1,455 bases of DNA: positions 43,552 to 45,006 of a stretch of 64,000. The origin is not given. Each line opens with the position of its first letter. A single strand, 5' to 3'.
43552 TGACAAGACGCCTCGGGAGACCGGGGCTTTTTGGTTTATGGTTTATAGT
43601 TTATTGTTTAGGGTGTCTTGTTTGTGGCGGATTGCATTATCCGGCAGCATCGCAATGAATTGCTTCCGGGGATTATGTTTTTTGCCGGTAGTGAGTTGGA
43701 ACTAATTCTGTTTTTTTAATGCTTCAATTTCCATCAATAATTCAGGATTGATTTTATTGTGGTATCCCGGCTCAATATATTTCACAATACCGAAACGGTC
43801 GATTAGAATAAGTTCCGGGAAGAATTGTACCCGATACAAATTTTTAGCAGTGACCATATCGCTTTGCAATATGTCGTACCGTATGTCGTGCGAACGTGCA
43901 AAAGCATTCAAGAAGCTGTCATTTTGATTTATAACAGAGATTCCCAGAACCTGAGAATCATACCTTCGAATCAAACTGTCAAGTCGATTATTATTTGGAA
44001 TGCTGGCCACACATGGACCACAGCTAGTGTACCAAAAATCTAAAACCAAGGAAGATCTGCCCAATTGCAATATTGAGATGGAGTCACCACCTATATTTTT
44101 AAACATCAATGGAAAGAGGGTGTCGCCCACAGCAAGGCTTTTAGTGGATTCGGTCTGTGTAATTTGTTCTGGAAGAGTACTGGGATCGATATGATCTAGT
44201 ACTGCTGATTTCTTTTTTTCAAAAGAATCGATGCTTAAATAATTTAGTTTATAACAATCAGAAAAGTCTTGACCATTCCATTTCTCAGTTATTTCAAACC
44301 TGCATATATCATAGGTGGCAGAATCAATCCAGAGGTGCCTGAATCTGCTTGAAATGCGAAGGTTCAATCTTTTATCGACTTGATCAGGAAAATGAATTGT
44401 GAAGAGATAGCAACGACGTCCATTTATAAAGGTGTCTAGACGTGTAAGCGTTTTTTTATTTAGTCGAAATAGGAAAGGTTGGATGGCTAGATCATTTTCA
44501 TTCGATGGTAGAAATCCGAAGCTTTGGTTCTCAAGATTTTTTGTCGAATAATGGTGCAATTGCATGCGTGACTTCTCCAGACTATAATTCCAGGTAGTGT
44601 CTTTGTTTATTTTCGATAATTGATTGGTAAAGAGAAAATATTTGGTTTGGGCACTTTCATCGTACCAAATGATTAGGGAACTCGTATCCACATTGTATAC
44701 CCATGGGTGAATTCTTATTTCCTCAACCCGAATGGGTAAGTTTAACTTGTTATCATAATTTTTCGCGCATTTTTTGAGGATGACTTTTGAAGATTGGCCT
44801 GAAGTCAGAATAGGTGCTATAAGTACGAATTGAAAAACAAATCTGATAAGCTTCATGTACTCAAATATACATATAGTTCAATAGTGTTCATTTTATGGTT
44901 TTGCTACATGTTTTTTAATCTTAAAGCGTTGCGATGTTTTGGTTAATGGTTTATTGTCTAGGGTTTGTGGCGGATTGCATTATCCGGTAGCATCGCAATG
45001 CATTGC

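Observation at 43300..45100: AT-rich TlpA-like gene flanked by roughly 60-nt direct repeats and duplicated terminator modules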

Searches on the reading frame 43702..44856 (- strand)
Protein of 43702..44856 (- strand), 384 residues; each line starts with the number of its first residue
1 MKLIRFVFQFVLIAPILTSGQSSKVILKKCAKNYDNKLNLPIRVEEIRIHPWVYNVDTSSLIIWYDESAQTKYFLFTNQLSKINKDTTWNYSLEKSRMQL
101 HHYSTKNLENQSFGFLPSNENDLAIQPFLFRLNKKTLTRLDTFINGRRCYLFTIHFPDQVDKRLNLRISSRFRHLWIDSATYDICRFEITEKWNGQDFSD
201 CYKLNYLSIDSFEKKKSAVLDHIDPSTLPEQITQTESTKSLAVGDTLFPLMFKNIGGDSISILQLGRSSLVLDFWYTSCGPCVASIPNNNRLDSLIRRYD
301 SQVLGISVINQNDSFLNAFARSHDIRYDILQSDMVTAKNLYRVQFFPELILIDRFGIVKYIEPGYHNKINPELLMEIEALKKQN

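Call 8: search_protein_families(library=pfam, proteins=[window:43702-44856:-], max_evalue=0.01)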
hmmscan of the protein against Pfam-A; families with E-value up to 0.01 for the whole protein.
window:43702-44856:- (384 aa): 3 families
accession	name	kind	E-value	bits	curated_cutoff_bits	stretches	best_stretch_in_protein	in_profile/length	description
PF08534.16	Redoxin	-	6.3e-07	29.7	26.6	1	258-367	19-137/148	Redoxin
PF00578.27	AhpC-TSA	-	1.2e-06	28.9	26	1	250-361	8-124/124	AhpC/TSA family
PF13905.12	Thioredoxin_8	-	0.00087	20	27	1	270-356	4-92/94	Thioredoxin-like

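Call 10: find_homologous_proteins(query=window:43702-44856:-)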
Query window:43702-44856:- (384 aa): 12 proteins with E <= 0.001 among 2226 candidates.
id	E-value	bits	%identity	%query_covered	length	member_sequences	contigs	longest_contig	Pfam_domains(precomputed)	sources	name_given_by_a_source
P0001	2.7e-258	874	100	100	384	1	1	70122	PF08534.17,PF00578.28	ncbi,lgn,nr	ncbi:MAG: redoxin domain-containing protein [Bacteroidetes bacterium]|nr:redoxin domain-containing p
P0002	1.1e-47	181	32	93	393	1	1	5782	PF08534.17,PF00578.28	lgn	-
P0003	1.2e-47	181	33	97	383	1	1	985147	PF08534.17,PF13905.13,PF00578.28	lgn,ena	-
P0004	1.5e-44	170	30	99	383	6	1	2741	PF08534.17,PF00578.28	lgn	-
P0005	2.3e-42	163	29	92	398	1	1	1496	PF08534.17,PF00578.28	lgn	-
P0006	8.0e-42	161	31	99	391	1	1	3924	PF08534.17,PF00578.28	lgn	-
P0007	2.5e-6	45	29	29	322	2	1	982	PF00085.27,PF08534.17,PF13905.13,PF13098.14,PF00578.28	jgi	jgi:peroxiredoxin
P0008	8.0e-6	43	26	33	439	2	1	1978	PF00085.27,PF08534.17,PF13905.13,PF00578.28,PF09865.16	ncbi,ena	-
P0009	1.5e-4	39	32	24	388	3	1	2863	PF08534.17,PF13905.13,PF00578.28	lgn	-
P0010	3.5e-4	37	34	25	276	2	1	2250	PF00085.27,PF08534.17,PF13905.13,PF13098.14,PF00578.28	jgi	jgi:thiol-disulfide isomerase/thioredoxin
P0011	4.3e-4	37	24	46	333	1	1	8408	PF14559.13,PF00085.27,PF08534.17,PF13905.13,PF13098.14,PF13432.13,PF00578.28,PF13428.13,PF07719.24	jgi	jgi:thioredoxin-like negative regulator of GroEL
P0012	8.3e-4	36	28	33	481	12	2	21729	PF00085.27,PF08534.17,PF13424.13,PF13905.13,PF13098.14,PF02630.21,PF00578.28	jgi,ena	-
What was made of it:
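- The source is a MAG (call 10).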

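Call 11: find_encoding_contigs(protein=P0003, flank=6000, max_places=4)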
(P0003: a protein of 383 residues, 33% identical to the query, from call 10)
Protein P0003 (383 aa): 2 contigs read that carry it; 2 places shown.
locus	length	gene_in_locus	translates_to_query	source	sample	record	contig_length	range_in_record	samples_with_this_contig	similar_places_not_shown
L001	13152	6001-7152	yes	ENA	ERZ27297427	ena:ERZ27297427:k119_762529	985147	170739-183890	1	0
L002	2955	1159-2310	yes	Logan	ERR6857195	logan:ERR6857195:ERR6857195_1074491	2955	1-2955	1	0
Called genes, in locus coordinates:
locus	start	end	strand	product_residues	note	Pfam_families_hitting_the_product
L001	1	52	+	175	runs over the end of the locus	PF04238:DUF420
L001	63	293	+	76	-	-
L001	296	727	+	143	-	PF06170:DUF983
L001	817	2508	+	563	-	PF01268:FTHFS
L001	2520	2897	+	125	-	-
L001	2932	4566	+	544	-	PF18962:Por_Secre_tail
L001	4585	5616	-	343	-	PF00154:RecA_N, PF06745:ATPase (weak), PF08423:Rad51, PF21096:RecA_C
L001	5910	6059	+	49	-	-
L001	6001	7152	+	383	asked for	PF13905:Thioredoxin_8 (faint), PF00578:AhpC-TSA (weak), PF08534:Redoxin (weak)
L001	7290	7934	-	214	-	PF00578:AhpC-TSA, PF08534:Redoxin, PF10417:1-cysPrx_C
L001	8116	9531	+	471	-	PF13472:Lipase_GDSL_2 (weak)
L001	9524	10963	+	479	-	PF01476:LysM, PF00657:Lipase_GDSL (weak), PF13472:Lipase_GDSL_2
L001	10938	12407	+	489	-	PF03062:MBOAT, PF13813:MBOAT_2 (weak)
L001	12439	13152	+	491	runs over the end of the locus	PF07494:Reg_prop (faint)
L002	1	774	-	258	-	?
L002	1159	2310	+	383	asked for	PF13905:Thioredoxin_8 (faint), PF00578:AhpC-TSA (weak), PF08534:Redoxin (weak)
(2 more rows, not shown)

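Call 12: find_encoding_contigs(protein=P0001, flank=3000, max_places=4)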
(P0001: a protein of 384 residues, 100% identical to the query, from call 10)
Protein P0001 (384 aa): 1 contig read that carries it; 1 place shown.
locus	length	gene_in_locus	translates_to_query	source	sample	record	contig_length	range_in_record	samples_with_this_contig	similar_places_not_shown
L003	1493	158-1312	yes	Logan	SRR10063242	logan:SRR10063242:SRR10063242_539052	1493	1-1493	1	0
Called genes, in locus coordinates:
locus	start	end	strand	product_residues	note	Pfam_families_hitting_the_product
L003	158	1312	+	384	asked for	PF00578:AhpC-TSA (weak), PF08534:Redoxin (weak)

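Call 48: find_encoding_contigs(protein=P0002, flank=5000, max_places=2)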
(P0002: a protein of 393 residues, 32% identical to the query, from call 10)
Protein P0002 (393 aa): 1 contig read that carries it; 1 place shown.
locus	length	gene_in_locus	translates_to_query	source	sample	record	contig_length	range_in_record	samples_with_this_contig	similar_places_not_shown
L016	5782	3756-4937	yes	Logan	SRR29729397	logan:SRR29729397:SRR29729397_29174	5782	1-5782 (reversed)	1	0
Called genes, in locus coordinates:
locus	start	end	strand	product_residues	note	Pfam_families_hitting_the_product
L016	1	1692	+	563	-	?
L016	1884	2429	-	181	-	-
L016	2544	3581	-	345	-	PF00154:RecA_N, PF06745:ATPase (weak), PF08423:Rad51, PF21096:RecA_C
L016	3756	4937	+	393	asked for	PF00578:AhpC-TSA (weak), PF08534:Redoxin (weak)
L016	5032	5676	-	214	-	PF00578:AhpC-TSA, PF08534:Redoxin, PF10417:1-cysPrx_C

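Call 49: find_encoding_contigs(protein=P0006, flank=5000, max_places=2)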
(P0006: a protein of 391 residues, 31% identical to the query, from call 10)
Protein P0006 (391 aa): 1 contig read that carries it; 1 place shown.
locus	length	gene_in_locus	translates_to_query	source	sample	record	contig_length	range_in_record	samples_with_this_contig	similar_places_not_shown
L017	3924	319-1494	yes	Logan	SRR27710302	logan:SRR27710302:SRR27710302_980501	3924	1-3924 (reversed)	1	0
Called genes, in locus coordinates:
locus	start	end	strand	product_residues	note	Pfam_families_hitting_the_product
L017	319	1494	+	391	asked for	PF08534:Redoxin, PF00578:AhpC-TSA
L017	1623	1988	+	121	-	PF02675:AdoMet_dc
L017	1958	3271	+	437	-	-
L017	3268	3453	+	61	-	-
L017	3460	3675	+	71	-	PF03994:DUF350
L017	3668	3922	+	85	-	?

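Call 58: predict_structure(alignment_id=A3)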
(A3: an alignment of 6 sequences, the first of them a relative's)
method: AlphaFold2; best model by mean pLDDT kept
length: 384 residues; sequences in the alignment: 6
mean_pLDDT: 58.5   pTM: 0.53
mean pLDDT of the five models: 58.5, 55.9, 53.1, 51.9, 51.0
residues with pLDDT >= 90: 18; 70-90: 100; 50-70: 126; < 50: 140
segments of 3 or more residues with pLDDT < 50: 2-18, 52-56, 84-121, 162-165, 223-239, 276-292, 308-312, 333-347, 364-377
pLDDT, mean of each block of 10 residues (from residue 1): 45 47 86 73 76 54 70 62 42 28 28 32 65 77 88 84 61 91 89 77 84 72 41 32 58 54 68 51 39 55 58 52 56 39 42 71 41 44 45
secondary structure, 60 per line:
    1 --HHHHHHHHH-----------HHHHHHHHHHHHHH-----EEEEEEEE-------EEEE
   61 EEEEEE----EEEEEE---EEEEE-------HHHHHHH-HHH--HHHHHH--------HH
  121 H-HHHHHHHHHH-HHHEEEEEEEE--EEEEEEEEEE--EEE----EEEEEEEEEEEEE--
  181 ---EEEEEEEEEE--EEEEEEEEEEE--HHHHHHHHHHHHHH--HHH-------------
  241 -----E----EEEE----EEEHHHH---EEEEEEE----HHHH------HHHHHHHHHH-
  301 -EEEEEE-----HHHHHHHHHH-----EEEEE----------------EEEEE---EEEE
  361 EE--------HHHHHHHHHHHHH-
elements in order: H3-11 H23-36 E42-49 E57-66 E71-76 E80-84 H92-98 H105-110 H123-132 E137-144 E147-156 E159-161 E166-178 E184-193 E196-206 H209-222 E251-254 E259-261 H262-265 E269-275 H280-283 H290-299 E302-307 H313-322 E328-332 E349-353 E357-362 H371-383

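Call 60: fold_search(model_id=the predicted structure, library=pdb)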
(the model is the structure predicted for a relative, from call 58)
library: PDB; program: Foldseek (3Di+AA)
matches with E <= 10: 1389; with E <= 0.001: 203
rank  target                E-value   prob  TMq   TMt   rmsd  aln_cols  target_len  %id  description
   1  8t4c_B                1.3e-06  1.00  0.25  0.59   6.0       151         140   19  Membrane-associated thioredoxin oxidoreductase FetE from Campylobacter jejuni (released 2023-08-09)
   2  3kcm_E                1.3e-06  1.00  0.25  0.57   5.6       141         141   18  The crystal structure of thioredoxin protein from Geobacter metallireducens (released 2009-11-10)
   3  8t4c_A                1.6e-06  1.00  0.24  0.57   6.0       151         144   20  Membrane-associated thioredoxin oxidoreductase FetE from Campylobacter jejuni (released 2023-08-09)
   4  3kcm_D                2.6e-06  1.00  0.27  0.62   5.0       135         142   21  The crystal structure of thioredoxin protein from Geobacter metallireducens (released 2009-11-10)
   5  3gl3_C                2.8e-06  1.00  0.28  0.66   4.6       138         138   23  Crystal structure of a putative Thiol:disulfide interchange protein DsbE from Chlorobium tepidum (released 2009-03-31)
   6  3gl3_A                2.8e-06  1.00  0.28  0.65   4.6       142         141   23  Crystal structure of a putative Thiol:disulfide interchange protein DsbE from Chlorobium tepidum (released 2009-03-31)
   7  3kcm_F                3.1e-06  1.00  0.27  0.63   4.9       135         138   21  The crystal structure of thioredoxin protein from Geobacter metallireducens (released 2009-11-10)
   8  3kcm_B                3.1e-06  1.00  0.25  0.58   5.6       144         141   18  The crystal structure of thioredoxin protein from Geobacter metallireducens (released 2009-11-10)
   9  3kcm_A                3.7e-06  1.00  0.26  0.59   5.6       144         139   18  The crystal structure of thioredoxin protein from Geobacter metallireducens (released 2009-11-10)
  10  3gl3_D                6.5e-06  1.00  0.28  0.65   4.6       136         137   24  Crystal structure of a putative Thiol:disulfide interchange protein DsbE from Chlorobium tepidum (released 2009-03-31)
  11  4nmu_B                6.9e-06  1.00  0.27  0.64   5.1       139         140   19  Crystal Structure of Thiol-disulfide Oxidoreductase from Bacillus str. 'Ames Ancestor' (released 2013-12-18)
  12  4hqz_A                6.9e-06  1.00  0.27  0.63   4.7       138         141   20  Crystal structure of the pneumoccocal exposed lipoprotein thioredoxin sp_1000 (Etrx2) from Streptococcus pneumoniae st (released 2013-12-25)
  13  4nmu_A                6.9e-06  1.00  0.26  0.57   5.8       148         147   17  Crystal Structure of Thiol-disulfide Oxidoreductase from Bacillus str. 'Ames Ancestor' (released 2013-12-18)
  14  4nmu_D                7.3e-06  1.00  0.28  0.65   5.1       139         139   19  Crystal Structure of Thiol-disulfide Oxidoreductase from Bacillus str. 'Ames Ancestor' (released 2013-12-18)
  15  3gl3_B                7.3e-06  1.00  0.28  0.64   4.6       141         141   23  Crystal structure of a putative Thiol:disulfide interchange protein DsbE from Chlorobium tepidum (released 2009-03-31)
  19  3kcm_C                1.2e-05  1.00  0.25  0.59   5.6       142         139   18  The crystal structure of thioredoxin protein from Geobacter metallireducens (released 2009-11-10)
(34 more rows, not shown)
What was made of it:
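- On TlpA/ResA-like thiol-disulfide oxidoreductases: Foldseek top hits are FetE, DsbE and ResA (call 60).
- Tried and rejected: The identification of the N-terminal domain as LolA/RseB-like is tentative (calls 58, 60).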

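Call 77: search_protein_representatives(alignment_id=A3)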
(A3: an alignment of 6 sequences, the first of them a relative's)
Query: 6 sequences, 391 profile positions. Proteins with E-value up to 0.001 (for the whole library): 32413; up to 1e-10: 2200; up to 1e-30: 6. The best 150 are listed.
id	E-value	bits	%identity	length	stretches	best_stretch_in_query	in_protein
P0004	8.9e-170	581.3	-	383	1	1-391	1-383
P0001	5.0e-167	572.3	-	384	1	1-391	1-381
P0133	1.6e-164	564.0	-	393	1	1-391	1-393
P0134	4.3e-38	147.8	-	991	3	237-367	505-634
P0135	1.5e-32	129.6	-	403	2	262-366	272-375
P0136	3.8e-32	128.2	-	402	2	259-379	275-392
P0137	1.7e-30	122.8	-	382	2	275-369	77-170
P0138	9.9e-30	120.3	-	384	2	262-365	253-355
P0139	2.8e-29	118.8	-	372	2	268-366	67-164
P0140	3.7e-29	118.4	-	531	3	275-383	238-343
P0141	5.1e-29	117.9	-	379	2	244-374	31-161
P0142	5.3e-29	117.9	-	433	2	266-380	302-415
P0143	5.7e-29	117.7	-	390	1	93-374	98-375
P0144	6.4e-29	117.6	-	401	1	139-381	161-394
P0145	2.1e-28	115.9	-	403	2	273-367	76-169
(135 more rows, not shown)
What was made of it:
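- Closest known: TlpA / ResA / DsbE. Different: The narrow family is confined to one uncultured clade, although similar proteins of about 380-400 aa match over their full length at E of about 1e-20 (call 77).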

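Call 91: search_protein_families(library=ncbifam, proteins=[window:43702-44856:-], max_evalue=0.01)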
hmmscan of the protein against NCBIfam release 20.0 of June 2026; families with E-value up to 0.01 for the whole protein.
window:43702-44856:- (384 aa): 3 families
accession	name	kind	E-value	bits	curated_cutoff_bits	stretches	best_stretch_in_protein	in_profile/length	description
NF002854.0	PRK03147.1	subfamily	7.5e-10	39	170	1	236-365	31-159/176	thiol-disulfide oxidoreductase ResA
NF047696.1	ThlDiSintTplARhiz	equivalog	0.0003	20.6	230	1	247-319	77-149/219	thiol:disulfide interchange protein TlpA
NF041202.1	StoA_CxxC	exception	0.00063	19.6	210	1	251-356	37-142/163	endospore biogenesis thiol-disulfide oxidoreductase StoA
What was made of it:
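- On TlpA (Bradyrhizobium) or ResA (Bacillus) equivalogs: TlpA equivalog 20.6 bits against 230 (call 91).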
